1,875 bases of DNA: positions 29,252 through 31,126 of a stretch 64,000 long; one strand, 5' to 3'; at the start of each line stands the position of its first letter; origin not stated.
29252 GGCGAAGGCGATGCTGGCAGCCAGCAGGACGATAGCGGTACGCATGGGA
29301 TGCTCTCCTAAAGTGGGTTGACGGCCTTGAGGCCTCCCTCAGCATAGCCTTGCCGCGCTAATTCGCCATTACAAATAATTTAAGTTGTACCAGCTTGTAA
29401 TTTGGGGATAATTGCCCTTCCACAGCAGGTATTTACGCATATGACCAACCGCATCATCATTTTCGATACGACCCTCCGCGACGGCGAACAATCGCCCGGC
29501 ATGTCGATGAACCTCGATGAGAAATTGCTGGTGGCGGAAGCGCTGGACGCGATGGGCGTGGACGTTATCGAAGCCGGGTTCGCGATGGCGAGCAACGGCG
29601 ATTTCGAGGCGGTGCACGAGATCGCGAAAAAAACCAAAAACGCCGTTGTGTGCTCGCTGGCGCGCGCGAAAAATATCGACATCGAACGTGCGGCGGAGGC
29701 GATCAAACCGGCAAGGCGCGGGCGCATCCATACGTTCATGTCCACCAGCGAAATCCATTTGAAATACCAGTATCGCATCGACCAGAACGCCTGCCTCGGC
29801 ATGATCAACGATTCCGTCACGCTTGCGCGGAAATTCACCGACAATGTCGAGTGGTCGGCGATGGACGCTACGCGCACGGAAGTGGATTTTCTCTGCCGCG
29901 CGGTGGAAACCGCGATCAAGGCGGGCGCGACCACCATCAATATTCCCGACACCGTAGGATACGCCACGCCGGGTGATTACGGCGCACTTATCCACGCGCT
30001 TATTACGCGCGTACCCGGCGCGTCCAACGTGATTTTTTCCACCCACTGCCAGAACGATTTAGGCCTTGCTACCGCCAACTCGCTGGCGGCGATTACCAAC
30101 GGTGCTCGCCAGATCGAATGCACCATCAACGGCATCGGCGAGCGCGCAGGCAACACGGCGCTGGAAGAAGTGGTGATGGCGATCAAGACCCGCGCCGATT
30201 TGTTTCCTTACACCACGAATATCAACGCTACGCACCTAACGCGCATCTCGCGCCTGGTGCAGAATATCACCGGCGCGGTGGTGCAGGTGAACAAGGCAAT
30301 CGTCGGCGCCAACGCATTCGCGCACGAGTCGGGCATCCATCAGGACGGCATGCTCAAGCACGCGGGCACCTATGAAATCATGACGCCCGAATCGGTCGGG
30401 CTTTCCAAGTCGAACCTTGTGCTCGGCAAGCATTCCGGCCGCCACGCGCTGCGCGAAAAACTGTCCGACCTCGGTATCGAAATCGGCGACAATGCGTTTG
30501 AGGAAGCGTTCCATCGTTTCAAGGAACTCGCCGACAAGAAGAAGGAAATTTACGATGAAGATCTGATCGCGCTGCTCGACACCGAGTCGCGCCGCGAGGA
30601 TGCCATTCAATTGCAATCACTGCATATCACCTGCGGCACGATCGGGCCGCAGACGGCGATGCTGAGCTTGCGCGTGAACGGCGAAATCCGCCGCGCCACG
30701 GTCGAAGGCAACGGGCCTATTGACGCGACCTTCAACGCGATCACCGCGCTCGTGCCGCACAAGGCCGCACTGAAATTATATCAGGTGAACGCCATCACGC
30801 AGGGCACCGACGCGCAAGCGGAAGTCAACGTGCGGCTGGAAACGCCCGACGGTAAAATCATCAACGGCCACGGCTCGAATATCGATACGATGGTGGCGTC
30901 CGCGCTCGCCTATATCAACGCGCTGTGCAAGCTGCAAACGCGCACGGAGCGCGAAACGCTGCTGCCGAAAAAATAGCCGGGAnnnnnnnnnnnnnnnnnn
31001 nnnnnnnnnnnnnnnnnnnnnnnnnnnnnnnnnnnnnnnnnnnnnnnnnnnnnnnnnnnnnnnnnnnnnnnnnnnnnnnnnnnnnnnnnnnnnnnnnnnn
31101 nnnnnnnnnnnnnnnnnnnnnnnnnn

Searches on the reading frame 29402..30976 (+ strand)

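Call 62: search_protein_families(library=pfam, proteins=[window:29402-30976:+], max_evalue=0.00001)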
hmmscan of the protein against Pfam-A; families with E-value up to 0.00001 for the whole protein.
window:29402-30976:+ (524 aa): 3 families
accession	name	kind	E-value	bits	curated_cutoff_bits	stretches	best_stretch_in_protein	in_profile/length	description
PF00682.25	HMGL-like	-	8e-92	307.7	29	1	17-286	1-260/260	HMGL-like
PF08502.15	LeuA_dimer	-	2.4e-34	118.5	24.9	1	382-510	1-129/131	LeuA allosteric (dimerisation) domain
PF22617.1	HCS_D2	-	1.9e-31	108.7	27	1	300-381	1-82/82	Homocitrate synthase post-HMGL domain-like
